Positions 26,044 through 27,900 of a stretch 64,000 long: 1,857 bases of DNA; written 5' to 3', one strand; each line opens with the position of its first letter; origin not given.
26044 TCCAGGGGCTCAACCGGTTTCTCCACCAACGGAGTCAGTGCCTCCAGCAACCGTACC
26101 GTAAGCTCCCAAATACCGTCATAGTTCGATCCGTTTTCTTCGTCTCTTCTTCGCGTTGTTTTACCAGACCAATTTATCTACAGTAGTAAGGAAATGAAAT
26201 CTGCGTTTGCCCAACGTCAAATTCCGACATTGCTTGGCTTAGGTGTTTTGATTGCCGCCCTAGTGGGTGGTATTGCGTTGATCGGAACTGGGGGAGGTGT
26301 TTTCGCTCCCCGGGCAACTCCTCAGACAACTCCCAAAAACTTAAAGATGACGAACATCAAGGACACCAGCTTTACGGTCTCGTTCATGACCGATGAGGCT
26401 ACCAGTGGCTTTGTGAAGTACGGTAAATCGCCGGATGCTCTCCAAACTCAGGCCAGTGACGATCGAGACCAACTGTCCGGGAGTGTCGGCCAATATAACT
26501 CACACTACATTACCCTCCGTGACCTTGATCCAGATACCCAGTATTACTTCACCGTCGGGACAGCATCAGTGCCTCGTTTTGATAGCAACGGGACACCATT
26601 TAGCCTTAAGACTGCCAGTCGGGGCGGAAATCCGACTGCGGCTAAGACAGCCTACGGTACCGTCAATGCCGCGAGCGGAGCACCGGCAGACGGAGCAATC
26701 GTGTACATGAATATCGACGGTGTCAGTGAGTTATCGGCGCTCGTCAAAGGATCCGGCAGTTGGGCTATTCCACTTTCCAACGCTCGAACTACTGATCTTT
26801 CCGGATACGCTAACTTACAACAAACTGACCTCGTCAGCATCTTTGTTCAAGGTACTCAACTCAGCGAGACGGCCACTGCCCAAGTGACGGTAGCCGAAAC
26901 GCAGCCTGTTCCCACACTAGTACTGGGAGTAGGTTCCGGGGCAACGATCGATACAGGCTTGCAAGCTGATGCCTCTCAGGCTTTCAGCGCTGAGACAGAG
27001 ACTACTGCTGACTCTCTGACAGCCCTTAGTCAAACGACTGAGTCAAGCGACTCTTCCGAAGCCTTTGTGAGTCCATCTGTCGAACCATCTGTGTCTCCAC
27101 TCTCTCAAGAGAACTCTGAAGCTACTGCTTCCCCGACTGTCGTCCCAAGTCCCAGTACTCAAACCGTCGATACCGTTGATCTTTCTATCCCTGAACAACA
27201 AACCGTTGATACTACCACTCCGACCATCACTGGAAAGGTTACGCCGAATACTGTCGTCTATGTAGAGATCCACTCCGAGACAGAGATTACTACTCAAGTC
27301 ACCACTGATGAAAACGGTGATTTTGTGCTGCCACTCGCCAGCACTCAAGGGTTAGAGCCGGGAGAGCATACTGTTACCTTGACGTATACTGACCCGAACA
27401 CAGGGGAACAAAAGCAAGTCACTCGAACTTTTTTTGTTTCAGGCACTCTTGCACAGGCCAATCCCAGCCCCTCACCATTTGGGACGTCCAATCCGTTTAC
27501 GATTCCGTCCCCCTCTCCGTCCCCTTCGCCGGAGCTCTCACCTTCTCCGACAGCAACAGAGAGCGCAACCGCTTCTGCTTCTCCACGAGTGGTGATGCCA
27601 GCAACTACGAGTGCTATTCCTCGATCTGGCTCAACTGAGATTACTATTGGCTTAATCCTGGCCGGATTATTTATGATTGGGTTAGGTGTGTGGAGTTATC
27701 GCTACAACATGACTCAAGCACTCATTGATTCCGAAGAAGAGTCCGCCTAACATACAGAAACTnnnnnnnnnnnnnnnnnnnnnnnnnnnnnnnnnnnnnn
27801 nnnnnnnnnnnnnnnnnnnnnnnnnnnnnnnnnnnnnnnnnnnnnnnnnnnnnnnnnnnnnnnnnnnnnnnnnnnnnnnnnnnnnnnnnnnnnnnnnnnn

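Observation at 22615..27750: Pilus block lacks pilM and begins with murJ; it ends with a Ser/Pro-stalk FN3/Ig surface protein with an odd C-terminal anchor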

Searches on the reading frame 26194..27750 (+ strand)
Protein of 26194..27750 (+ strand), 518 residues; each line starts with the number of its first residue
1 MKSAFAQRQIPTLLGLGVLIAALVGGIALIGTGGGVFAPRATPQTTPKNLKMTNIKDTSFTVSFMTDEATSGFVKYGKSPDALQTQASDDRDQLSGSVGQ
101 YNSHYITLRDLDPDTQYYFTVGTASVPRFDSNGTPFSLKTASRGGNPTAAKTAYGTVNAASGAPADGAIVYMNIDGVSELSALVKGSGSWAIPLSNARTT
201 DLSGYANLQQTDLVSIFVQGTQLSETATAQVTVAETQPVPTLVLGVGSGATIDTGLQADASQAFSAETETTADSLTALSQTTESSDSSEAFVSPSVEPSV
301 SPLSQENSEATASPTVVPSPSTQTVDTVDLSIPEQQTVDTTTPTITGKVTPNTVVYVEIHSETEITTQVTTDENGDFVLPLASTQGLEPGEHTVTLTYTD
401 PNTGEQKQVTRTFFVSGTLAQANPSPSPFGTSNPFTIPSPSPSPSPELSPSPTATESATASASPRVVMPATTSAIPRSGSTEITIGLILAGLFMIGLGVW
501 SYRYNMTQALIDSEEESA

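Call 3: search_protein_families(library=pfam, proteins=[window:26194-27750:+], max_evalue=0.01)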
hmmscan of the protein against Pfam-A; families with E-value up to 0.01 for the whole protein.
window:26194-27750:+ (518 aa): 5 families
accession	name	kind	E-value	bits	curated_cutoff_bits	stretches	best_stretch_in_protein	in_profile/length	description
PF16656.11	Pur_ac_phosph_N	-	1.2e-12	48.6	30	1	50-126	6-83/93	Purple acid Phosphatase, N-terminal domain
PF19077.6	Big_13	-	4.3e-06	27.6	27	1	335-410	21-94/102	Bacterial Ig-like domain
PF00041.27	fn3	-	1.9e-05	25.2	25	1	46-125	2-70/84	Fibronectin type III domain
PF17936.7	Big_6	-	0.0002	22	27.6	1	333-410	5-80/83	Bacterial Ig domain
PF13620.12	CarboxypepD_reg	-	0.00079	20.2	32.3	1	346-410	10-68/82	Carboxypeptidase regulatory-like domain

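Call 10: search_protein_families(library=ncbifam, proteins=[window:26194-27750:+], max_evalue=0.1)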
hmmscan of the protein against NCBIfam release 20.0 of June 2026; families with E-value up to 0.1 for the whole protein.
window:26194-27750:+ (518 aa): 2 families
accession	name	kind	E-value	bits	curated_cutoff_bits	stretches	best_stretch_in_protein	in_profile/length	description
NF033510.3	Ca_tandemer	repeat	2.5e-06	27.8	50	2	324-401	14-91/96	Ca2+-stabilized repeat-containing adhesin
NF058648.1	ECF_sub_HI1622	equivalog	0.0081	16.2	100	0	334-400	23-84/180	NikL family nickel/cobalt ECF transporter subunit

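Call 11: find_encoding_contigs(protein=window:26194-27750:+, flank=10000, max_places=6)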
Protein window:26194-27750:+ (518 aa): 2 contigs read that carry it; 2 places shown.
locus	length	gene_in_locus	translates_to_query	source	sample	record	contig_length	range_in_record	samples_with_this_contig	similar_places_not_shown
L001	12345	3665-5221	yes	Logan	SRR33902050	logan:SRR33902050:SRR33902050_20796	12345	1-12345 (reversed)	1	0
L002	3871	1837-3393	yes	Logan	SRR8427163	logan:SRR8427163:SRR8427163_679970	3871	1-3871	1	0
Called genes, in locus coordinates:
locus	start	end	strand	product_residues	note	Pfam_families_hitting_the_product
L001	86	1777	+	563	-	PF03023:MurJ, PF01554:MatE (weak), PF13440:Polysacc_synt_3 (weak), PF01554:MatE (weak)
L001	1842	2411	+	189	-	PF05137:PilN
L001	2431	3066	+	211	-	PF04350:PilO (faint)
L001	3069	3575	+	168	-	-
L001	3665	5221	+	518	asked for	PF00041:fn3 (faint), PF16656:Pur_ac_phosph_N, PF19077:Big_13 (weak)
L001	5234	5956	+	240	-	PF02397:Bac_transf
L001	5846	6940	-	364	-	PF13439:Glyco_transf_4, PF13579:Glyco_trans_4_4 (weak), PF00534:Glycos_transf_1, PF13692:Glyco_trans_1_4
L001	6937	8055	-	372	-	PF13439:Glyco_transf_4 (weak), PF20706:GT4-conflict (weak), PF00534:Glycos_transf_1, PF13692:Glyco_trans_1_4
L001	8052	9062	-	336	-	-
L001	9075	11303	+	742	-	PF04932:Wzy_C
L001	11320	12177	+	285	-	PF08241:Methyltransf_11, PF13649:Methyltransf_25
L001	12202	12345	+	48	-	?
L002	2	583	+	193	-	?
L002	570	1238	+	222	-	PF04350:PilO (faint)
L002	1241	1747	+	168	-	-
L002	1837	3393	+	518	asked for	PF00041:fn3 (faint), PF16656:Pur_ac_phosph_N, PF19077:Big_13 (weak)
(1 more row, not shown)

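Call 12: find_homologous_proteins(query=window:26194-27750:+)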
Query window:26194-27750:+ (518 aa): 485 proteins with E <= 0.001 among 8000 candidates; the best 120 are listed.
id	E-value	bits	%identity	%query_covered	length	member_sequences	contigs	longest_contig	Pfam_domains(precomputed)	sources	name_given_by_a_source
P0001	0.0e+0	1088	100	100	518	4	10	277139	PF00041.28,PF19077.7,PF16656.12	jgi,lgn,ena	-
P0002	2.4e-245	833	78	100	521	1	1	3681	PF16656.12,PF17936.8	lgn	-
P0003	1.0e-224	765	71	100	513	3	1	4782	PF00041.28,PF16656.12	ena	-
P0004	8.2e-221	752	72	100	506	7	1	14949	PF00041.28,PF16656.12,PF17936.8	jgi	jgi:hypothetical protein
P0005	9.3e-220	749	71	100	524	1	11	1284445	PF16656.12,PF17936.8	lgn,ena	-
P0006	1.1e-217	742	70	100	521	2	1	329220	PF13620.13,PF16656.12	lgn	-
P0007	4.0e-210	717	70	100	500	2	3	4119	PF19077.7,PF16656.12,PF17936.8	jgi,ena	-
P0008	5.0e-207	707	66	100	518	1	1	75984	PF16656.12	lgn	-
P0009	2.4e-187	642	63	100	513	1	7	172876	PF16656.12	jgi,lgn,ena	-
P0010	6.2e-183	627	62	100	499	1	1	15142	PF16656.12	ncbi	-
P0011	6.0e-181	621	61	100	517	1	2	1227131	PF00041.28,PF19077.7,PF16656.12,PF17936.8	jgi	jgi:hypothetical protein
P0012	8.1e-172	591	56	100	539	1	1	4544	PF13620.13,PF19077.7,PF16656.12,PF17936.8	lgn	-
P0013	1.5e-169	583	58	100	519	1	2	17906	PF00041.28,PF19077.7,PF16656.12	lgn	-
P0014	1.4e-168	580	56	100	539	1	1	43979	PF19077.7,PF16656.12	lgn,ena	-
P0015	8.1e-165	568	56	100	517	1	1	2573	PF13620.13,PF00041.28,PF19077.7,PF16656.12,PF17936.8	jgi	jgi:hypothetical protein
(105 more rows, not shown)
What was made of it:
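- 26194..27750 (+): p518: the conserved Microgenomates surface protein (whole gene). 485 homologues, full length at 43-78% identity (call 12).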

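Call 17: find_related_loci(query=A1, collection=genome_contigs, flank=10000)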
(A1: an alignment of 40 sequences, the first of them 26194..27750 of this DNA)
Query A1 (518 aa) in genome_contigs; peptide patterns used: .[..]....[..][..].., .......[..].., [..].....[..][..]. (x = any residue, [..] = any of these).
260 stretches matched a pattern; 130 encode a relative of the query (tblastn E <= 1e-3); the best 80 are kept; 80 distinct loci.
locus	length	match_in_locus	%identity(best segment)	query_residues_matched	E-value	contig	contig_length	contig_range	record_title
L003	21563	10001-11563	70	1-518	0e+0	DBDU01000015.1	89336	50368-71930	MAG TPA_asm: Patescibacteria group bacterium UBA924 UBA924_contig_879, whole genome shotgun sequence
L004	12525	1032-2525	62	1-517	0e+0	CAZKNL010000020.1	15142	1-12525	MAG TPA_asm: uncultured Pseudomonadales bacterium isolate SRP200132_co2_242 genome assembly, contig: NODE_3277_length_15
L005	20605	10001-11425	53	6-502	1e-139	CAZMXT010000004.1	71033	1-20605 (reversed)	MAG TPA_asm: uncultured Pseudomonadales bacterium isolate SRP128246_co1_515 genome assembly, contig: NODE_324_length_710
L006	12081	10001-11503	49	1-502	1e-130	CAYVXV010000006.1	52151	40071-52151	MAG TPA_asm: uncultured Pseudomonadales bacterium isolate SRP193661_co2_36 genome assembly, contig: NODE_632_length_5215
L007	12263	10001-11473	48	4-502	3e-127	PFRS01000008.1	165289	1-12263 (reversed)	MAG: Candidatus Pacebacteria bacterium CG_4_9_14_0_2_um_filter_40_15 CG_4_9_14_0.2_um_filter_scaffold_8_c, whole genome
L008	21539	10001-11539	46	2-502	8e-126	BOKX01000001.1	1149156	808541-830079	Patescibacteria group bacterium BroJett032 DNA, sequence1, whole genome shotgun sequence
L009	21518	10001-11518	45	1-516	4e-124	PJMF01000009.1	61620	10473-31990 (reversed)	MAG: Candidatus Paceibacterota bacterium isolate Amazon_FNV_2010_13_2_2 contig_75_10441322_length_61620_multi_5_in_2_out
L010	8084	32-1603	43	2-502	1e-121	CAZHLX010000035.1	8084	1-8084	MAG TPA_asm: uncultured Pseudomonadales bacterium isolate SRP167671_co2_247 genome assembly, contig: NODE_10893_length_8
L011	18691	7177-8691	43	2-511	2e-121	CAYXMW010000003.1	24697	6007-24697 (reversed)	MAG TPA_asm: uncultured Pseudomonadales bacterium isolate SRP191223_co1_89 genome assembly, contig: NODE_1696_length_246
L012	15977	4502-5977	46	3-502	4e-121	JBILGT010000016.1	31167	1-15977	MAG: Limisphaerales bacterium isolate ME2016-09-28_3300042471_group7_bin68 Rohwer_bin1526_scaffold_538_c1, whole genome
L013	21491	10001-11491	42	8-502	3e-120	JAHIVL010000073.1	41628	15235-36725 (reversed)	MAG: Patescibacteria group bacterium isolate MM_PC_MetaG.mb.79 MM_PC_MetaG.mb.79_k141_1319791, whole genome shotgun sequ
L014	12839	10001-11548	42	8-502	2e-120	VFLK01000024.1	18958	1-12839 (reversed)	MAG: Candidatus Paceibacterota bacterium isolate Bin_61_66 c_000003717648, whole genome shotgun sequence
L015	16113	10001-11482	42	8-502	2e-119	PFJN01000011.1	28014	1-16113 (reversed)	MAG: Candidatus Pacebacteria bacterium CG_4_10_14_3_um_filter_34_15 CG_4_10_14_3_um_filter_scaffold_853_c, whole genome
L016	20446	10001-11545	46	1-502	2e-118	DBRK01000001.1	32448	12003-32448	MAG TPA_asm: Patescibacteria group bacterium UBA1370 UBA1370_contig_1373, whole genome shotgun sequence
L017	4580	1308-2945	41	2-502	9e-120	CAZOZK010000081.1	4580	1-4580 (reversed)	MAG TPA_asm: uncultured Pseudomonadales bacterium isolate SRP107338_co1_182 genome assembly, contig: NODE_28168_length_4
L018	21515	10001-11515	48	1-502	6e-118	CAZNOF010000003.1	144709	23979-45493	MAG TPA_asm: uncultured Pseudomonadales bacterium isolate SRP170004_co1_5 genome assembly, contig: NODE_110_length_14470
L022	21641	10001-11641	43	2-518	4e-116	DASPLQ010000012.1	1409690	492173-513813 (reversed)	MAG TPA_asm: Vitreimonas sp. isolate SMAG_U12069 k141_91001, whole genome shotgun sequence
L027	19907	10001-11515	43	7-502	4e-114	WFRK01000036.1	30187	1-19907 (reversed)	MAG: Candidatus Microgenomates bacterium isolate S014_60 k151_237596, whole genome shotgun sequence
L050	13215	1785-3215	42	7-502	1e-106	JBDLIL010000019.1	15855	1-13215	MAG: Patescibacteria group bacterium isolate MAG029 MAG029_19, whole genome shotgun sequence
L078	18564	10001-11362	40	3-503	3e-92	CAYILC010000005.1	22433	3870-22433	MAG TPA_asm: uncultured Pseudomonadales bacterium isolate ERP119705_co23_558 genome assembly, contig: NODE_2032_length_2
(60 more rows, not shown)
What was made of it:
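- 26194..27750 (+): 80 genome loci (call 17).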

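Call 35: predict_structure(alignment_id=A1)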
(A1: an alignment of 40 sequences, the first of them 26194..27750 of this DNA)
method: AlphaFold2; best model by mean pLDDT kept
length: 518 residues; sequences in the alignment: 40
mean_pLDDT: 75.0   pTM: 0.49
mean pLDDT of the five models: 75.0, 74.6, 73.5, 73.3, 71.9
residues with pLDDT >= 90: 256; 70-90: 81; 50-70: 36; < 50: 145
segments of 3 or more residues with pLDDT < 50: 1-3, 248-298, 303-323, 420-480, 516-518
pLDDT, mean of each block of 10 residues (from residue 1): 50 81 79 52 84 96 95 95 93 86 97 97 82 86 89 96 96 97 97 96 95 97 94 96 70 33 32 32 37 40 41 39 72 91 95 96 92 96 84 96 95 81 40 43 43 37 40 44 76 90 80 52
secondary structure, 60 per line:
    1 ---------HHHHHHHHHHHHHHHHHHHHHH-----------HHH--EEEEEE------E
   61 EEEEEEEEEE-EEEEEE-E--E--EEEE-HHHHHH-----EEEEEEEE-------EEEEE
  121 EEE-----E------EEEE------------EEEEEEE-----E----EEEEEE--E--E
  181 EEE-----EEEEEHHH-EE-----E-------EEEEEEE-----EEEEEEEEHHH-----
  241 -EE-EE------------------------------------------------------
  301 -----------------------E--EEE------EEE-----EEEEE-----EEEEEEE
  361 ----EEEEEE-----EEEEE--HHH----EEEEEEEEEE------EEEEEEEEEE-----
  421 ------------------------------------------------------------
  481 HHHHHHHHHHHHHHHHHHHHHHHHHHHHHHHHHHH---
elements in order: H10-31 E48-53 E60-70 E72-77 E85-88 H90-95 E101-108 E116-123 E136-139 E152-158 E169-174 E180-183 E189-193 E213-219 E225-232 E327-329 E336-338 E344-348 E354-360 E365-370 E376-380 E390-399 E406-415 H481-515
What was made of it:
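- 26194..27750 (+): AlphaFold model with mean pLDDT 75 (call 35).
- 27172..27438 (+): p518 Ig-like domain (Big_13). Calls 3 and 35.
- AlphaFold predicts one long helix over residues 481-515 (call 35).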

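Call 38: fold_search(model_id=the predicted structure, library=pdb)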
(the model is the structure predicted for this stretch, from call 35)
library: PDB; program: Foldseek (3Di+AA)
matches with E <= 10: 1277; with E <= 0.001: 134
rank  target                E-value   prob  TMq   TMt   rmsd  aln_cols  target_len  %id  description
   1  4p99_A                2.3e-08  1.00  0.13  0.16  29.9       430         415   13  Ca2+-stabilized adhesin helps an Antarctic bacterium reach out and bind ice (released 2014-06-18)
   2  5irb_A                4.4e-08  1.00  0.13  0.20  30.4       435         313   11  Structural insight into host cell surface retention of a 1.5-MDa bacterial ice-binding adhesin (released 2017-07-19)
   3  5e53_B                2.4e-07  1.00  0.13  0.22  21.4       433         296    8  Crystal structure of chicken CNTN1 FN1-FN3 domains (released 2016-08-31)
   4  5e7l                  5.2e-07  1.00  0.15  0.24  22.2       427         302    9  Crystal structure of mouse CNTN2 FN1-FN3 domains (released 2016-08-31)
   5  7mrk_D                6.8e-07  1.00  0.14  0.23  22.0       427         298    8  Chicken CNTN4 APP complex (released 2022-01-05)
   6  5e53_C                1.1e-06  1.00  0.14  0.24  20.9       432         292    7  Crystal structure of chicken CNTN1 FN1-FN3 domains (released 2016-08-31)
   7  5e55_A                1.7e-06  1.00  0.14  0.22  20.4       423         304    8  Crystal structure of mouse CNTN6 FN1-FN3 domains (released 2016-08-31)
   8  7mrq                  2.0e-06  1.00  0.14  0.23  23.8       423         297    9  Chicken CNTN4 FN1-FN3 domains with T751A, V752A, Y781A, E786A mutations (released 2022-01-05)
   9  5irb_B                2.0e-06  1.00  0.13  0.20  31.8       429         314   12  Structural insight into host cell surface retention of a 1.5-MDa bacterial ice-binding adhesin (released 2017-07-19)
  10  7sl1_A                2.0e-06  0.99  0.14  0.09  28.0       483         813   10  Full-length insulin receptor bound with site 1 binding deficient mutant insulin (A-V3E) (released 2022-03-30)
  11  6mfa                  2.1e-06  1.00  0.13  0.18  17.6       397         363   12  Fragment of human fibronectin containing the 4th-7th type III domains (released 2019-09-18)
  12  7yq3_E                2.3e-06  0.98  0.13  0.09  27.9       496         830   10  human insulin receptor bound with A43 DNA aptamer and insulin (released 2022-11-09)
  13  7q61_A                4.1e-06  1.00  0.13  0.06  22.9       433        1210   11  Structure of TEV conjugated A2ML1 (A2ML1-TC) (released 2022-04-20)
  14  5e53_D                5.4e-06  1.00  0.13  0.22  21.3       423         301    8  Crystal structure of chicken CNTN1 FN1-FN3 domains (released 2016-08-31)
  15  7q62_A                5.8e-06  0.99  0.13  0.06  22.5       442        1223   11  Structure of TEV cleaved A2ML1 dimer (A2ML1-TT dimer) (released 2022-04-20)
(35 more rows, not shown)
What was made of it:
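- Its structure resembles generic tandem FN3/Ig adhesins (call 38).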
